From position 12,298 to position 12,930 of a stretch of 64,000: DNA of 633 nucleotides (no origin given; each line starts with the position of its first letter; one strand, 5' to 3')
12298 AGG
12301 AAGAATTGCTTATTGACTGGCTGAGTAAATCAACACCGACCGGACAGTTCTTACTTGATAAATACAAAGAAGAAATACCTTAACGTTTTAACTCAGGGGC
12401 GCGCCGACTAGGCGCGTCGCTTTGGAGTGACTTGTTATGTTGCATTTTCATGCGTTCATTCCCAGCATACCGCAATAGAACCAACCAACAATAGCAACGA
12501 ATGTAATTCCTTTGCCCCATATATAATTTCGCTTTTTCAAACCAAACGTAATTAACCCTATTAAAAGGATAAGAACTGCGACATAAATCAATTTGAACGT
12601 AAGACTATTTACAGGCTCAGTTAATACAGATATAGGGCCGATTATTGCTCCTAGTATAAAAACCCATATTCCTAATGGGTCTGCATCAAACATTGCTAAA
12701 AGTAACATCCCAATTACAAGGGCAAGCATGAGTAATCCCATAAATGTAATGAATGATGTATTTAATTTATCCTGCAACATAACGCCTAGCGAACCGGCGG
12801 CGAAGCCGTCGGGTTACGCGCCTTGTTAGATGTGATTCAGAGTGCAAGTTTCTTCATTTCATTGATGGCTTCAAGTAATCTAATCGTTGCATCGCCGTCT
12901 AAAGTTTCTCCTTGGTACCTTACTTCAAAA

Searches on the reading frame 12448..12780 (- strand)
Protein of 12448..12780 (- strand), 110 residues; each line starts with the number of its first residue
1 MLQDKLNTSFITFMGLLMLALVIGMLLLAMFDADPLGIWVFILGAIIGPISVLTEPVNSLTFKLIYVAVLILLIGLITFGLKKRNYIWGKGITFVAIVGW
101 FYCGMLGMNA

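Call 48: search_protein_families(library=pfam, proteins=[window:12448-12780:-], max_evalue=1)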
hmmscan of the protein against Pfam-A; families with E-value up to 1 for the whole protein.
window:12448-12780:- (110 aa): 1 family
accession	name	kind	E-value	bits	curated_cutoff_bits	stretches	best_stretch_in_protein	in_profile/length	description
PF11992.13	TgpA_N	-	0.23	10.9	30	1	9-96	78-168/333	TgpA N-terminal domain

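Call 95: search_protein_families(library=ncbifam, proteins=[window:12448-12780:-], max_evalue=0.01)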
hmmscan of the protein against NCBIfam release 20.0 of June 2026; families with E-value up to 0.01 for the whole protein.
window:12448-12780:- (110 aa): 0 families

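Call 96: search_protein_families(library=padloc, proteins=[window:12448-12780:-], max_evalue=0.001)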
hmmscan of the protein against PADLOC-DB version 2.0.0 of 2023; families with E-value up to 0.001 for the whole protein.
window:12448-12780:- (110 aa): 0 families
